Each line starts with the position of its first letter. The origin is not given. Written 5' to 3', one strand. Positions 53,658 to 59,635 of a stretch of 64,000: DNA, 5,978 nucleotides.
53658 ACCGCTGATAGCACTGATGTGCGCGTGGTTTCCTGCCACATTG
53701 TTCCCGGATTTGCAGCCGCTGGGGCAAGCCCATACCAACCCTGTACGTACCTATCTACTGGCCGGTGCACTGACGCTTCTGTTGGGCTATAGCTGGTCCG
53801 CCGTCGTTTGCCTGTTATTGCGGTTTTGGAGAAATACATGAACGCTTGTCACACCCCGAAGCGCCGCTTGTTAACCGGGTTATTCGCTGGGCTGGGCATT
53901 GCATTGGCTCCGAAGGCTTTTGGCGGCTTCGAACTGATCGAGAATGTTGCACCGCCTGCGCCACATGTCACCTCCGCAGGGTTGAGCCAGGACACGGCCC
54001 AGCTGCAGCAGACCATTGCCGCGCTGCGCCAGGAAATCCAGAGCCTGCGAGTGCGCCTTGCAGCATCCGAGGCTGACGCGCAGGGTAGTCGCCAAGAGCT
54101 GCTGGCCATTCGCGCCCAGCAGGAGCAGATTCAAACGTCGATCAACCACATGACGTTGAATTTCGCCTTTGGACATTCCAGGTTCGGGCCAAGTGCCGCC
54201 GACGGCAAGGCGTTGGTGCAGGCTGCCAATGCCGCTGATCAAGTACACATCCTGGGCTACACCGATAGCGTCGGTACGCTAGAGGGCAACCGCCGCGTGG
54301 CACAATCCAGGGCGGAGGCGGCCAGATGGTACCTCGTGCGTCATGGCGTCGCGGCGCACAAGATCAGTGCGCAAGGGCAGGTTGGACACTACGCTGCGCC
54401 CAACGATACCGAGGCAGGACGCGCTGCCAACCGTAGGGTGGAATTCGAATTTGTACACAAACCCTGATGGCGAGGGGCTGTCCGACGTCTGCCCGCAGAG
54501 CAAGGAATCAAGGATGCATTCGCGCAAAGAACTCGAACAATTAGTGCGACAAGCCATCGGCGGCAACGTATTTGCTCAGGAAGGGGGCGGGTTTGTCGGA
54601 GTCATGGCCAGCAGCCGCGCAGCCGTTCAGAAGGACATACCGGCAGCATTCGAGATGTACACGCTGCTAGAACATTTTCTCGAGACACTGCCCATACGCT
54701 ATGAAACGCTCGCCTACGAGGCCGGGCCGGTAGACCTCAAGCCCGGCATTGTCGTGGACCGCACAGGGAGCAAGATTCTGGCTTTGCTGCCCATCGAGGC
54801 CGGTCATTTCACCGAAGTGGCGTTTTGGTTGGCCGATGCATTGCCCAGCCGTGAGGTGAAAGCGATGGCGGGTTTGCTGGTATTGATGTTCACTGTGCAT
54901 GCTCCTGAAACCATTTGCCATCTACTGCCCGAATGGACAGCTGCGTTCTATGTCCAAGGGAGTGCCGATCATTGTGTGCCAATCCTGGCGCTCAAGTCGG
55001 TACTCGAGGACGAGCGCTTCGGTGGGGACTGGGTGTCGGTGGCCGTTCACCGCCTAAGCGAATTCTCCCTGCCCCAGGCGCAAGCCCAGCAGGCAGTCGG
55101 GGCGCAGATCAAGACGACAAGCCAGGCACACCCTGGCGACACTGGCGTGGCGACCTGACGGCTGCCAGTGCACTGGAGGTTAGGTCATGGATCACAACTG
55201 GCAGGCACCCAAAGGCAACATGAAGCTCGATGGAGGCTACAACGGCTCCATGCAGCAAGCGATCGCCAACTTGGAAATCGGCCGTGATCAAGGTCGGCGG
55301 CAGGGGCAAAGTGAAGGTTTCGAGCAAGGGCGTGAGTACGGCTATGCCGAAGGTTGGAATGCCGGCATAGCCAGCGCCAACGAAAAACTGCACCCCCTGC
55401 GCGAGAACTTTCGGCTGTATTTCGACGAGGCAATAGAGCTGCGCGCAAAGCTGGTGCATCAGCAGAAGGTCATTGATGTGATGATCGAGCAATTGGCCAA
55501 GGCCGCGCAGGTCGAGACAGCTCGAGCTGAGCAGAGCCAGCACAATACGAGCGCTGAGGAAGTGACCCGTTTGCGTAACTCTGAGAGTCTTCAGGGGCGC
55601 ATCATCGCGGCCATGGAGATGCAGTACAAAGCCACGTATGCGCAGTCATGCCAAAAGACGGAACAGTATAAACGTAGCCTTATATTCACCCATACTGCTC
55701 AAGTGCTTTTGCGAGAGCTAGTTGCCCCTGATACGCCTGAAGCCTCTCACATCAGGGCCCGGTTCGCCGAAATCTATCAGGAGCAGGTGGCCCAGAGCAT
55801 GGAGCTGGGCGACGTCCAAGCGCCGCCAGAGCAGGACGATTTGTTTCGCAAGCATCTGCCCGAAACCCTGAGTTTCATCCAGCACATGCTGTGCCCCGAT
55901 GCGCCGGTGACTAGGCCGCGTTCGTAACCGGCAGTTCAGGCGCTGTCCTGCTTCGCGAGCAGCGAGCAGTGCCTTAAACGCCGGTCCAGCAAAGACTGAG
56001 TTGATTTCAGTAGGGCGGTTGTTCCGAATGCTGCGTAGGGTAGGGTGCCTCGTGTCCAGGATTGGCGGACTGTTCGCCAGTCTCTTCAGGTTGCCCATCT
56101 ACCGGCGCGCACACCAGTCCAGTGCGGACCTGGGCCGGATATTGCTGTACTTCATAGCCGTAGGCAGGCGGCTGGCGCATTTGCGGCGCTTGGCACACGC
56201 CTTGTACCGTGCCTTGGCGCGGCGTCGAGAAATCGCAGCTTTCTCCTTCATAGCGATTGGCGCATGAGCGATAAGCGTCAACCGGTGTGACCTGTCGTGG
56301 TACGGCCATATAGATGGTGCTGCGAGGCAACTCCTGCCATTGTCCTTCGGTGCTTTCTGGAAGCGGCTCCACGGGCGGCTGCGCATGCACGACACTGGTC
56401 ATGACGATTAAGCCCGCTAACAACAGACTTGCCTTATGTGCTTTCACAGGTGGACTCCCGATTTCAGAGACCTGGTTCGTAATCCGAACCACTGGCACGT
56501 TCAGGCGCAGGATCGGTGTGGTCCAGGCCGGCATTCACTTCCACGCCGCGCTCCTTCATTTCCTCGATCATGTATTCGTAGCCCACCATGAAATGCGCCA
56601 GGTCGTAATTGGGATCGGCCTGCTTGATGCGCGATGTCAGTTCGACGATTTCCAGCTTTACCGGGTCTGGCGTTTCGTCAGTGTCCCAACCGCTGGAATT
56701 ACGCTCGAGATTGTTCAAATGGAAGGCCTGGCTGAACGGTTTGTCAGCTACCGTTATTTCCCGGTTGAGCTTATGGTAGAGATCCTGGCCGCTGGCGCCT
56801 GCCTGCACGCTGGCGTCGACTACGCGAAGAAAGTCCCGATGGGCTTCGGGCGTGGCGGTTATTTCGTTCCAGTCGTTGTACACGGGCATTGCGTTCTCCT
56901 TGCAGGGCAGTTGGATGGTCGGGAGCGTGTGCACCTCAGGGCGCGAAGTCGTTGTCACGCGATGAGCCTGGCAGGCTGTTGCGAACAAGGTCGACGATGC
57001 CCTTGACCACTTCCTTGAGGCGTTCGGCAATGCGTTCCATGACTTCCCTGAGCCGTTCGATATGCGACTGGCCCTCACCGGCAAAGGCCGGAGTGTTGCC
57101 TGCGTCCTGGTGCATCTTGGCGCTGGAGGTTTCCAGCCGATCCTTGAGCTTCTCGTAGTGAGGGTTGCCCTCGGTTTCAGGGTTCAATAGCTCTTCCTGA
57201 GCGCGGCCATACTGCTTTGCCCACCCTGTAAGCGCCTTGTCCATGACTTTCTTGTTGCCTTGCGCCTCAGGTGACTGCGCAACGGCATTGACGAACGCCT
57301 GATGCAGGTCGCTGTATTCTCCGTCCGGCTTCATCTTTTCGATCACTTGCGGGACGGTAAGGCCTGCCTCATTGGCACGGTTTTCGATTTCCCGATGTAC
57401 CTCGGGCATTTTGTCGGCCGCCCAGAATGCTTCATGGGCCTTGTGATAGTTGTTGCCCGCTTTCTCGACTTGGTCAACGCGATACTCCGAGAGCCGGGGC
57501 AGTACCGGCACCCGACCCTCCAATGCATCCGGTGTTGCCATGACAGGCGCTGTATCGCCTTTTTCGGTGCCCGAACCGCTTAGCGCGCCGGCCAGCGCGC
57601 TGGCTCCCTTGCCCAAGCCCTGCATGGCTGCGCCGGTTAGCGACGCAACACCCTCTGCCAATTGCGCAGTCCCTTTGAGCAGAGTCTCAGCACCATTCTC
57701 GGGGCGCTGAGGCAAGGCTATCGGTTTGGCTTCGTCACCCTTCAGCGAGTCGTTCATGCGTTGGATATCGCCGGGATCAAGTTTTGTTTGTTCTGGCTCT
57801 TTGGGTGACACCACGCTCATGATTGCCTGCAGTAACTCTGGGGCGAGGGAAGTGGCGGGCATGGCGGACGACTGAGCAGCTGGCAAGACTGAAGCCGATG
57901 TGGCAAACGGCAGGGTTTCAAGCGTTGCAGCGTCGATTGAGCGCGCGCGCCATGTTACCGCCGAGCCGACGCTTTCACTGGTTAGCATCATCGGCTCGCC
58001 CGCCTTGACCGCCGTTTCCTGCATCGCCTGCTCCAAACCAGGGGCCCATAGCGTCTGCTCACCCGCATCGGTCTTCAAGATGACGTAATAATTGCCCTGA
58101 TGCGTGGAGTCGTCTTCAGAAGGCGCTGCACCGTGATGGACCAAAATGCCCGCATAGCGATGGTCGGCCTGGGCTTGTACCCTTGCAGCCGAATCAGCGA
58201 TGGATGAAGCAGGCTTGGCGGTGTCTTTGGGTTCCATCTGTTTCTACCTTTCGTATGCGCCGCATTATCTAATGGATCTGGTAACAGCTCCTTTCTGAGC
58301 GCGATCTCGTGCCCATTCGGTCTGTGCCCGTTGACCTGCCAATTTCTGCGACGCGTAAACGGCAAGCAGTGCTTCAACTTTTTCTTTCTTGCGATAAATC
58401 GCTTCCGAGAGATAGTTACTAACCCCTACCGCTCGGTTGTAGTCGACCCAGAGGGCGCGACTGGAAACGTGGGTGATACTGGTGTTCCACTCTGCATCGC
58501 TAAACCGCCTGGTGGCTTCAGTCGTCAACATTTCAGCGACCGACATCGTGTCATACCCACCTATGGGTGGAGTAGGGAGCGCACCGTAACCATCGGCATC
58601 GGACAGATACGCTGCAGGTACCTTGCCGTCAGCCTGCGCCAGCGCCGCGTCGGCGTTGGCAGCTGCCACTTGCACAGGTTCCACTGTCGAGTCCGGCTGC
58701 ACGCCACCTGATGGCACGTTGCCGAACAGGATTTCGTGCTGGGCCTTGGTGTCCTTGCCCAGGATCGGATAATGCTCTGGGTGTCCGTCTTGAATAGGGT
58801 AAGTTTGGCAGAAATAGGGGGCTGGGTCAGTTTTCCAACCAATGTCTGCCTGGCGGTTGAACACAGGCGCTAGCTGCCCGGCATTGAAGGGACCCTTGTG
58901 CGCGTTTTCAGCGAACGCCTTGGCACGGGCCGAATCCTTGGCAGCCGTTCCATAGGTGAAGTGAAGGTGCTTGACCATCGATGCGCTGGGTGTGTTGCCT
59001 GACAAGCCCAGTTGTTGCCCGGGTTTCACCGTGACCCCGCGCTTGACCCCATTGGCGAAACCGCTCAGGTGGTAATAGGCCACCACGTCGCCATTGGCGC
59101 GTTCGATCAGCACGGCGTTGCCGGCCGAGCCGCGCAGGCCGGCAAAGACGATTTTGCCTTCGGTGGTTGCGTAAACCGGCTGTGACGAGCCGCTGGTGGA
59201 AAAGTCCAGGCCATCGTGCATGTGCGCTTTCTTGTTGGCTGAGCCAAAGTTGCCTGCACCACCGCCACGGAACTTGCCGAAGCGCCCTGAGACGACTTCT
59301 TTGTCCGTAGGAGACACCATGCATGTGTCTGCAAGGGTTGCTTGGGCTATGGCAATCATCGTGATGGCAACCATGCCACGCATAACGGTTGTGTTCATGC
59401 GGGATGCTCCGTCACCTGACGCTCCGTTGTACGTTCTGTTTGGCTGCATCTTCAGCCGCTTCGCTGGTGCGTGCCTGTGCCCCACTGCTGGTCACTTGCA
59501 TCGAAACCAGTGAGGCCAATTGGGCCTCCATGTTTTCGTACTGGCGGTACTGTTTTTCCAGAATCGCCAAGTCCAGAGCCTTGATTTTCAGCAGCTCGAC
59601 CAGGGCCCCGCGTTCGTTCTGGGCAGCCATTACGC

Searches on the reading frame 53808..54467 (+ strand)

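Call 11: search_protein_families(library=pfam, proteins=[window:53808-54467:+], max_evalue=0.01)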
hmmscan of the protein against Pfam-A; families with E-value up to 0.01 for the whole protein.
window:53808-54467:+ (219 aa): 1 family
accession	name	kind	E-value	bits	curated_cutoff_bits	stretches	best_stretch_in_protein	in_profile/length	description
PF00691.25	OmpA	-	7.7e-11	42.6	27.2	1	119-209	2-98/98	OmpA family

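Call 27: search_protein_families(library=ncbifam, proteins=[window:53808-54467:+], max_evalue=0.01)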
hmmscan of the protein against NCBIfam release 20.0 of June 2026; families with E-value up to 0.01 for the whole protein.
window:53808-54467:+ (219 aa): 32 families (the best 25 are shown)
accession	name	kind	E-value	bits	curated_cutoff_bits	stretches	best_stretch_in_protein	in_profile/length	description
NF053611.1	YiaD_Gzip_OmpA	equivalog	4.2e-19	69.1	175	1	96-213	84-204/206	YiaD family glycine zipper/OmpA-like lipoprotein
NF053612.1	anchor_PA1041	equivalog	8.5e-17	61.9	250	1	105-214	121-234/236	PA1041 family peptidoglycan-binding anchor lipoprotein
NF053613.1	OMP_toxin_LptF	equivalog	2.8e-15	56.7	400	1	59-213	87-243/256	lipotoxin F family OmpA-related lipoprotein LptF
NF045787.1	OmpABordt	equivalog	4.3e-15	55.9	200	1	144-216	117-190/194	outer membrane protein OmpA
NF007804.1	PRK10510.1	equivalog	1.2e-12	47.7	307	1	130-213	130-214/219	OmpA family lipoprotein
TIGR03789.1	pdsO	hypoth_equivalog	2.6e-10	40.4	152.2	1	62-196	82-225/243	sortase-associated OmpA-like protein PdsO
TIGR03350.1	type_VI_ompA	equivalog_domain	2.6e-09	37.1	139.8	1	98-213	14-135/137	type VI secretion system protein TssL, long form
NF038224.1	OmpA_like_CmpA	equivalog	3.3e-09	36.7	300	1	141-217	140-216/233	C-OmpA-like family protein CmpA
NF006541.1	PRK09038.1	equivalog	4.9e-09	36.2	283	1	58-212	87-245/253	flagellar motor protein MotD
NF005444.0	PRK07033.1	equivalog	8.6e-09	34.8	520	1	143-216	344-422/438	DotU family type VI secretion system protein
NF053585.1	OMP_LP_YfiB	equivalog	9.7e-09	35.3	128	1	143-211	87-156/163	outer membrane lipoprotein YfiB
NF033763.1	exchanger_TraB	exception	1.6e-08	33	700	1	139-215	420-497/522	outer membrane exchange protein TraB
TIGR02802.1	Pal_lipo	equivalog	3.5e-08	33.5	125.35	1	134-213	22-102/104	peptidoglycan-associated lipoprotein Pal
NF005999.0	PRK08126.1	subfamily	6e-08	31.9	571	1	140-215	350-430/432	hypothetical protein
NF053607.1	CHU_0125_OmpA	equivalog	1.1e-07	30.7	620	1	141-216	560-637/639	CHU_0125 family OmpA-like outer membrane integrity protein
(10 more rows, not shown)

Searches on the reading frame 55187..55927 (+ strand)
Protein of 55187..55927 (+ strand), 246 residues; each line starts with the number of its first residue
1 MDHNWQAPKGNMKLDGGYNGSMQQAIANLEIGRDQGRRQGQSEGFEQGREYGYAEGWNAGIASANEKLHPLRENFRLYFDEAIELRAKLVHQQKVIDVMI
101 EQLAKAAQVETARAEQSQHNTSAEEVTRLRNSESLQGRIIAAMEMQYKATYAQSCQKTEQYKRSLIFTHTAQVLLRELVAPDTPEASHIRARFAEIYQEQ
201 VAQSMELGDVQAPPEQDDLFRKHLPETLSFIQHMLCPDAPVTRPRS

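Call 11: search_protein_families(library=pfam, proteins=[window:55187-55927:+], max_evalue=0.01)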
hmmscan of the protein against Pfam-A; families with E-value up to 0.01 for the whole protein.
window:55187-55927:+ (246 aa): 2 families
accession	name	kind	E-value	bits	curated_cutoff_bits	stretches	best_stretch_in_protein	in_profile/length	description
PF09811.14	Yae1_N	-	9.6e-05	22.4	27.5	1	34-62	3-31/39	Essential protein Yae1, N terminal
PF05299.18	Peptidase_M61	-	0.0056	17.5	22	1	73-132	42-100/118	M61 glycyl aminopeptidase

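Call 45: search_protein_families(library=ncbifam, proteins=[window:55187-55927:+], max_evalue=0.05)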
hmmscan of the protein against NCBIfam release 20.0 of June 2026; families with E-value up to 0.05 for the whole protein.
window:55187-55927:+ (246 aa): 4 families
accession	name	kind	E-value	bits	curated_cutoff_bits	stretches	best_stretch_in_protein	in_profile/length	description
NF009925.1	PRK13386.1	equivalog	8.9e-07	28.4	192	1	13-93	38-115/228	flagellar assembly protein FliH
NF004266.1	PRK05687.1-1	equivalog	4.9e-06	26.2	260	1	30-107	55-129/230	flagellar assembly protein FliH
NF004270.2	PRK05687.2-1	equivalog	0.00014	21.6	180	1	31-72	57-98/223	flagellar assembly protein FliH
NF004267.1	PRK05687.1-3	equivalog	0.00043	19.5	293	1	30-71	89-130/266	flagellar assembly protein FliH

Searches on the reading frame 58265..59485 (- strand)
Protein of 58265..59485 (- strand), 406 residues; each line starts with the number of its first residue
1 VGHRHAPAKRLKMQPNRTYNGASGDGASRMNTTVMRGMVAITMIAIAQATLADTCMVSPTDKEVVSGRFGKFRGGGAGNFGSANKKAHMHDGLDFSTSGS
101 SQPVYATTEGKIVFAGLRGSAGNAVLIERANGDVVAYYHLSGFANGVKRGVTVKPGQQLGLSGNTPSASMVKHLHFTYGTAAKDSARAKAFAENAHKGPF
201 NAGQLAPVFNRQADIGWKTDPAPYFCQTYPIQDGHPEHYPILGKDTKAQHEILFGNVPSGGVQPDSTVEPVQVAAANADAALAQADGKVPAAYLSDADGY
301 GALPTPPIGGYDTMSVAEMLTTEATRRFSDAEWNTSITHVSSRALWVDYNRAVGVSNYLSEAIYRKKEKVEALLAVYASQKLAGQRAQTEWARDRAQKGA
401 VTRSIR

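Call 11: search_protein_families(library=pfam, proteins=[window:58265-59485:-], max_evalue=0.01)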
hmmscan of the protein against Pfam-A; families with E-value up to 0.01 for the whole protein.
window:58265-59485:- (406 aa): 1 family
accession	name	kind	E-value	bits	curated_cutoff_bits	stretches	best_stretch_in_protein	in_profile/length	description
PF01551.29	Peptidase_M23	-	7.4e-19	68.2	28.7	1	89-178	2-87/96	Peptidase family M23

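Call 45: search_protein_families(library=ncbifam, proteins=[window:58265-59398:-], max_evalue=0.05)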
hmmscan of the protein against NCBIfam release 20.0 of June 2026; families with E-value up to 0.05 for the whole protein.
window:58265-59398:- (377 aa): 10 families
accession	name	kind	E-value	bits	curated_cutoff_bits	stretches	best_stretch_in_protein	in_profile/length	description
NF050804.1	CellDivDipMCaul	equivalog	2.1e-13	49.9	900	1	28-158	492-624/634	cell division endopeptidase DipM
NF052530.1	Heli_ShapePgp3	exception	2.3e-12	46.6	300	1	57-148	163-250/270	peptidoglycan metallopeptidase Pgp3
NF008652.0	PRK11649.1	equivalog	1.1e-09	37.5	341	1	58-148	310-396/439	murein DD-endopeptidase MepM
NF040883.1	amid_act_ActS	equivalog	3e-09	36.5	375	1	62-158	137-231/242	amidase activator ActS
NF052336.1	PdgHdaseHSB100310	equivalog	5.7e-09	35.8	500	1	50-149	46-141/316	peptidoglycan hydrolase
NF053825.1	PdgNdpepShyA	equivalog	8.3e-09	34.6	700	1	57-148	292-379/425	peptidoglycan DD-endopeptidase ShyA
NF053824.1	PdgNdpepShyC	equivalog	6.2e-06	25.4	700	1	57-149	292-380/429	peptidoglycan DD-endopeptidase ShyC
NF008123.1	PRK10871.1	equivalog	1.2e-05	24.9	311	1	61-149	265-351/365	murein hydrolase activator NlpD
NF052529.1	PG_M23_Pgp6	exception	6.8e-05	21.7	600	1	60-148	334-418/452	peptidoglycan metallopeptidase Pgp6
NF008644.1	PRK11637.1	equivalog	0.042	12.8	270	0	50-136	275-358/385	murein hydrolase activator EnvC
